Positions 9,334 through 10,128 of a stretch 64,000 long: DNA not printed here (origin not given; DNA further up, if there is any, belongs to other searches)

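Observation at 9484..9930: C-terminal SLOG/TIR-like domain with conserved catalytic glutamate fused to an ATPase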

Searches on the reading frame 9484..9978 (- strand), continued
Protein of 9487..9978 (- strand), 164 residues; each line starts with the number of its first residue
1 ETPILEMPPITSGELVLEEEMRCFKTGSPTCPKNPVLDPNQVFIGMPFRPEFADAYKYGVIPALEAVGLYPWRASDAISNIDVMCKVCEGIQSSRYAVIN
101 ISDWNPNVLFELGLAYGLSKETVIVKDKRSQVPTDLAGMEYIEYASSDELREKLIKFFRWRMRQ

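Call 90: fold_search(model_id=the predicted structure, library=pdb)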
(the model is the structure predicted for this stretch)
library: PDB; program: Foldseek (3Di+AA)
matches with E <= 10: 1307; with E <= 0.001: 31
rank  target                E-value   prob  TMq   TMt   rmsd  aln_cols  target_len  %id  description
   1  8pqt_A                8.2e-06  1.00  0.61  0.58   5.3       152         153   18  Nucleoside 2'deoxyribosyltransferase from Chroococcidiopsis thermalis PCC 7203 WT bound to Bis-Tris (released 2024-02-21)
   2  8qc0_A                1.1e-05  1.00  0.58  0.57   5.6       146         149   21  Nucleoside 2'deoxyribosyltransferase from Chroococcidiopsis thermalis PCC 7203 WT ribosylated (released 2024-02-21)
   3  9emx_C                1.2e-05  1.00  0.62  0.59   5.3       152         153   19  Nucleoside 2'deoxyribosyltransferase from Chroococcidiopsis thermalis PCC 7203 Double Mutant Y7F A9S bound to Cordycep (released 2025-05-07)
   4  8pqq_A                1.3e-05  1.00  0.60  0.57   5.5       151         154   18  Nucleoside 2'deoxyribosyltransferase from Chroococcidiopsis thermalis PCC 7203 E88Q Mutant bound to Clofarabine (released 2024-02-21)
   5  8pqq_D                1.5e-05  1.00  0.61  0.58   4.8       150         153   18  Nucleoside 2'deoxyribosyltransferase from Chroococcidiopsis thermalis PCC 7203 E88Q Mutant bound to Clofarabine (released 2024-02-21)
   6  9emx_A                1.5e-05  1.00  0.60  0.57   5.4       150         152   19  Nucleoside 2'deoxyribosyltransferase from Chroococcidiopsis thermalis PCC 7203 Double Mutant Y7F A9S bound to Cordycep (released 2025-05-07)
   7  9emw_A                1.6e-05  1.00  0.62  0.58   5.2       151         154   19  Nucleoside 2'deoxyribosyltransferase from Chroococcidiopsis thermalis PCC 7203 Y7F Mutant bound to ImmH-Forodesine (released 2025-05-14)
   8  8qc0_B                1.9e-05  1.00  0.60  0.57   5.5       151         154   18  Nucleoside 2'deoxyribosyltransferase from Chroococcidiopsis thermalis PCC 7203 WT ribosylated (released 2024-02-21)
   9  8pqr_A                2.0e-05  1.00  0.62  0.58   5.4       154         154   18  Nucleoside 2'deoxyribosyltransferase from Chroococcidiopsis thermalis PCC 7203 WT bound to DAD_Immucillin-H (released 2024-02-21)
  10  8pqr_D                2.7e-05  1.00  0.57  0.55   5.7       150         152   19  Nucleoside 2'deoxyribosyltransferase from Chroococcidiopsis thermalis PCC 7203 WT bound to DAD_Immucillin-H (released 2024-02-21)
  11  8pqs_A                3.3e-05  1.00  0.60  0.58   5.4       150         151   18  Nucleoside 2'deoxyribosyltransferase from Chroococcidiopsis thermalis PCC 7203 E88A Mutant (released 2024-02-21)
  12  8pqs_D                4.5e-05  1.00  0.60  0.58   5.4       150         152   18  Nucleoside 2'deoxyribosyltransferase from Chroococcidiopsis thermalis PCC 7203 E88A Mutant (released 2024-02-21)
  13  8pqp_A                4.8e-05  1.00  0.60  0.57   5.3       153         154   19  Nucleoside 2'deoxyribosyltransferase from Chroococcidiopsis thermalis PCC 7203 D62N Mutant bound to ImmH-Forodesine (released 2024-02-21)
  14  8pqt_B                6.6e-05  1.00  0.64  0.63   5.0       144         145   18  Nucleoside 2'deoxyribosyltransferase from Chroococcidiopsis thermalis PCC 7203 WT bound to Bis-Tris (released 2024-02-21)
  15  8rh3_A                7.4e-05  1.00  0.62  0.58   5.7       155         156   18  Nucleoside 2'deoxyribosyltransferase from Chroococcidiopsis thermalis PCC 7203 WT bound to Gemcitabine (released 2024-02-21)
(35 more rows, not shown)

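Call 91: find_related_loci(query=A2, collection=metagenome_contigs, flank=5000)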
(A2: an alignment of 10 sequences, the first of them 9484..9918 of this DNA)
Query A2 (144 aa) in metagenome_contigs; peptide patterns used: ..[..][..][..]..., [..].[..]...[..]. (x = any residue, [..] = any of these).
148 stretches matched a pattern; 32 encode a relative of the query (tblastn E <= 1e-3); 32 distinct loci.
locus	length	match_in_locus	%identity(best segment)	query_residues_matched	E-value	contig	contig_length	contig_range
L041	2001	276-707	99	1-144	8e-103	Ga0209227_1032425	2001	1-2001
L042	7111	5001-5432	94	1-144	1e-95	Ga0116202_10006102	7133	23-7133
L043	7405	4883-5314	94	1-144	1e-95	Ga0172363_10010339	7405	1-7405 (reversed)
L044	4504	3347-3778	92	1-144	1e-92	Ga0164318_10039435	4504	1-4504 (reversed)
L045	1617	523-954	92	1-144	6e-98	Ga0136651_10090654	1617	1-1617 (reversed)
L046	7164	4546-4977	90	1-144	6e-92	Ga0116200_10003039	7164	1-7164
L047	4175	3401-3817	74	1-139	6e-72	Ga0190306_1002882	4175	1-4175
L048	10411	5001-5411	58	2-138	3e-56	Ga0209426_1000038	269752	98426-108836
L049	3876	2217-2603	62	3-132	2e-55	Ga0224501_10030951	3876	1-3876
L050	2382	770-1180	57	2-138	2e-55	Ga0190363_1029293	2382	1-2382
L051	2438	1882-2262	61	3-130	5e-55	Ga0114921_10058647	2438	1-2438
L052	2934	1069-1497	54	2-144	6e-53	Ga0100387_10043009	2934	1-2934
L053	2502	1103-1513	55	2-138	7e-53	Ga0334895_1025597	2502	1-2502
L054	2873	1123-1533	55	2-138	1e-52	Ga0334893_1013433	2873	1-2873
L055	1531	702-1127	52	2-143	2e-53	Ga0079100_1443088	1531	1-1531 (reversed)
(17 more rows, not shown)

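Call 95: search_protein_families(library=pfam, alignment_id=A5, max_evalue=0.00001)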
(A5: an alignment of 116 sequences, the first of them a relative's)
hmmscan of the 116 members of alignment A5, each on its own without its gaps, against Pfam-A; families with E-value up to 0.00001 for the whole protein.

A. member 1, L017:1238-2041:+ (267 aa): 1 family
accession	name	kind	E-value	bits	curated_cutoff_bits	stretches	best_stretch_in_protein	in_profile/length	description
PF04199.19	Cyclase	-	7.4e-43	146.6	23.1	1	35-208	2-141/142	Putative cyclase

B. families by the number of members that match (of 116 scanned): 128 families (the first 25 are shown)
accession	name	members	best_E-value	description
PF00709.27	Adenylsucc_synt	6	2.8e-152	Adenylosuccinate synthetase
PF00293.34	NUDIX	5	4.2e-22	NUDIX domain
PF04851.21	ResIII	4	5.6e-19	Type III restriction enzyme, res subunit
PF00271.37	Helicase_C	4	2.4e-16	Helicase conserved C-terminal domain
PF00270.35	DEAD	3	2.5e-22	DEAD/DEAH box helicase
PF14815.12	NUDIX_4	3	7.5e-10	NUDIX domain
PF14335.11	DUF4391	2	2.2e-66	Domain of unknown function (DUF4391)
PF00378.25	ECH_1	2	4.1e-55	Enoyl-CoA hydratase/isomerase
PF04313.20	HSDR_N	2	3.3e-44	Type I restriction enzyme R protein N terminus (HSDR_N)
PF07669.17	Eco57I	2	6.5e-42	Eco57I restriction-modification methylase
PF02577.19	BFN_dom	2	1.1e-35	Bifunctional nuclease domain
PF01712.25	dNK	2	1.1e-32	Deoxynucleoside kinase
PF01555.25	N6_N4_Mtase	2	3.6e-31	DNA methylase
PF16113.10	ECH_2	2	1.7e-26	Enoyl-CoA hydratase/isomerase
PF13271.11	DUF4062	2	3e-23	Domain of unknown function (DUF4062)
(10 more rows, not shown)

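Call 97: search_protein_families(library=padloc, proteins=[P0009, P0010, P0012, P0003, P0001, L021:5647-6420:+, L024:5650-6423:+, L027:5650-6417:+, L030:5653-6417:+, L032:5019-5990:+], max_evalue=0.001)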
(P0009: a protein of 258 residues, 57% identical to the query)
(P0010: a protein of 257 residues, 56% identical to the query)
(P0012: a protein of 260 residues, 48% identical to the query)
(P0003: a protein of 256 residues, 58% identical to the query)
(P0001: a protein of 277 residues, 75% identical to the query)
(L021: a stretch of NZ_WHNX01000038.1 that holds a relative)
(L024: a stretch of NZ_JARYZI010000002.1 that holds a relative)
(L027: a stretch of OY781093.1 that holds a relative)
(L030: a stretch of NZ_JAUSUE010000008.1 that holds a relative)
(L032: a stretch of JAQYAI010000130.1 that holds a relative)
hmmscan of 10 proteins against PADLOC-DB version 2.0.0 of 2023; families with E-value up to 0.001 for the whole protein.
P0009 (258 aa): 1 family
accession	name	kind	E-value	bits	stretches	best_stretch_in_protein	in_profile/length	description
PDLC00733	Effector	-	7.2e-07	26.4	1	172-257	287-372/388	TIR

P0010 (257 aa): 2 families
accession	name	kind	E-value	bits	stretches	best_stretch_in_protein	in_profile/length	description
PDLC05005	PDC-S35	-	3.1e-06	25.1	1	13-108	5-101/264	-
PDLC00733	Effector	-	4.7e-05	20.4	1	171-240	283-354/388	TIR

P0012 (260 aa): 1 family
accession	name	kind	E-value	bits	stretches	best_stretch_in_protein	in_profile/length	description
PDLC00733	Effector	-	1.1e-06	25.7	1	155-257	263-368/388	TIR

P0003 (256 aa): 4 families
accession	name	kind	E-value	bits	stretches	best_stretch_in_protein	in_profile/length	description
PDLC00733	Effector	-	3.6e-07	27.3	1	175-252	291-368/388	TIR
PDLC00729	Effector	-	0.00016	19.2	1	201-249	83-131/310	TIR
PDLC05004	PDC-S35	-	0.00021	19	1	201-250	199-250/265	-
PDLC05005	PDC-S35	-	0.00023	19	1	200-248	196-246/264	-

P0001 (277 aa): 5 families
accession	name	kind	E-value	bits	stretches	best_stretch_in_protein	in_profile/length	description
PDLC05004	PDC-S35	-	3.6e-06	24.8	1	223-273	199-251/265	-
PDLC05005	PDC-S35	-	6.1e-05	20.9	1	222-272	196-248/264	-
PDLC00729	Effector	-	6.4e-05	20.5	1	223-269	83-129/310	TIR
PDLC00732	Effector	-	7e-05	19.9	1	223-264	230-275/301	TIR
PDLC00731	Effector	-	0.0004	17.5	1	223-265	234-280/306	TIR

L021:5647-6420:+ (257 aa): 2 families
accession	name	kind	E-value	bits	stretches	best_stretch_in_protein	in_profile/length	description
PDLC05005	PDC-S35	-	1.1e-06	26.5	0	15-105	6-97/264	-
PDLC00733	Effector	-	0.00012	19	1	182-250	295-363/388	TIR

L024:5650-6423:+ (257 aa): 2 families
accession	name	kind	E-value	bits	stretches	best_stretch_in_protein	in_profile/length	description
PDLC00733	Effector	-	1.3e-05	22.2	1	182-249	296-363/388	TIR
PDLC05005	PDC-S35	-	0.0002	19.2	0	202-252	196-248/264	-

L027:5650-6417:+ (255 aa): 4 families
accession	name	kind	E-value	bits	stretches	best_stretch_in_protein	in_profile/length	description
PDLC00733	Effector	-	3.3e-06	24.2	1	177-249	291-363/388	TIR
PDLC05004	PDC-S35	-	2.5e-05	22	0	16-139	4-123/265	-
PDLC05003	PDC-S35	-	8.1e-05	20.3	1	203-252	174-226/245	-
PDLC05005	PDC-S35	-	0.00021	19.1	0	202-245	196-241/264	-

L030:5653-6417:+ (254 aa): 1 family
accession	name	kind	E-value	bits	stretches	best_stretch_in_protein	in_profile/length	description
PDLC00733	Effector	-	6.3e-07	26.6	1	177-235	292-350/388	TIR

L032:5019-5990:+ (323 aa): 3 families
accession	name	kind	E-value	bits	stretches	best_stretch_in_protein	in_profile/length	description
PDLC00733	Effector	-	8.3e-07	26.1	1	223-316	267-363/388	TIR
PDLC05004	PDC-S35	-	0.00026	18.7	1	270-311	199-242/265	-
PDLC05003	PDC-S35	-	0.00076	17.1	0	270-309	174-215/245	-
